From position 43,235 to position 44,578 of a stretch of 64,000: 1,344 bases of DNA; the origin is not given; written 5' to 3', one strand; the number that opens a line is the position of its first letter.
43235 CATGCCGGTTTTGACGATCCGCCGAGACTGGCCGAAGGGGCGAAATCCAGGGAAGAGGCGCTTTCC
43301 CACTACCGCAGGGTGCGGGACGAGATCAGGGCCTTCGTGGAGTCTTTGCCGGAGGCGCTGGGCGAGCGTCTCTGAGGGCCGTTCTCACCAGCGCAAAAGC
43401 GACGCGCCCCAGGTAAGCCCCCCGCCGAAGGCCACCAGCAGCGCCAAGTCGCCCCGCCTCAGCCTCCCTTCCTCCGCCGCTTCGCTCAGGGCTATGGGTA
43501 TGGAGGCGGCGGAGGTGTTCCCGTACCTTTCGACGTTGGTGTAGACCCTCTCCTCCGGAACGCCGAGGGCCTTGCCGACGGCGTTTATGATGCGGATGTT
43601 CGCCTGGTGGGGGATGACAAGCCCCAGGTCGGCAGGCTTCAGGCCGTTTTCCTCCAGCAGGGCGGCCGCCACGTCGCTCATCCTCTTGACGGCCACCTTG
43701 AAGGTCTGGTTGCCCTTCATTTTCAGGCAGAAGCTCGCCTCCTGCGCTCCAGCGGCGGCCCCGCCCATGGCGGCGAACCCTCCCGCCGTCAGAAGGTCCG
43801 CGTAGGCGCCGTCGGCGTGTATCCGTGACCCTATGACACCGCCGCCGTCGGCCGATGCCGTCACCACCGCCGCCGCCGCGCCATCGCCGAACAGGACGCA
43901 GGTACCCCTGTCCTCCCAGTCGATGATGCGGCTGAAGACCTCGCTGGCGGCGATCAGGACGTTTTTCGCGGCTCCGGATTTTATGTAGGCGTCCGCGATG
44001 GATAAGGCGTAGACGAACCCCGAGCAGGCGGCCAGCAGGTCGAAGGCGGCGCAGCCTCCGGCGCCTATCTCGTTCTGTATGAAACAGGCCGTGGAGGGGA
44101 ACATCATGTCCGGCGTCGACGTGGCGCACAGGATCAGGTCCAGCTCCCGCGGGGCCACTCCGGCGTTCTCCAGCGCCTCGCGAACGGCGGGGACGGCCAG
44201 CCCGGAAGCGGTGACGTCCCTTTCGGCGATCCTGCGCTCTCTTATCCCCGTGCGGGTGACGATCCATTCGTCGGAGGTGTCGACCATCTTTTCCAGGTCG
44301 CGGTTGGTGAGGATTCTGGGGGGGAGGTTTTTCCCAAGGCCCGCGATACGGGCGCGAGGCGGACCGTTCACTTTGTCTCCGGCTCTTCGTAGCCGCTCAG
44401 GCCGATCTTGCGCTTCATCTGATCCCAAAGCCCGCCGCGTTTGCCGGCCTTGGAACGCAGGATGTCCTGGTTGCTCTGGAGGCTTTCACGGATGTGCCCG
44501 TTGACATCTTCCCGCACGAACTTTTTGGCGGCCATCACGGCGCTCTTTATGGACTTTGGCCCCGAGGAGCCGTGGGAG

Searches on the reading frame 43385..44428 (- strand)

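Call 53: search_protein_families(library=pfam, proteins=[window:43385-44428:-], max_evalue=0.00001)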
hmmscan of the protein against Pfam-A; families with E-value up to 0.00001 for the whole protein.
window:43385-44428:- (347 aa): 2 families
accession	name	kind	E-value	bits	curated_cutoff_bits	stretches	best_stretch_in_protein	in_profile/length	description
PF08541.16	ACP_syn_III_C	-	1.1e-38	131.7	26.6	1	258-347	1-90/90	3-Oxoacyl-[acyl-carrier-protein (ACP)] synthase III C terminal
PF08545.16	ACP_syn_III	-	1.7e-30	105.2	24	1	129-207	1-80/80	3-Oxoacyl-[acyl-carrier-protein (ACP)] synthase III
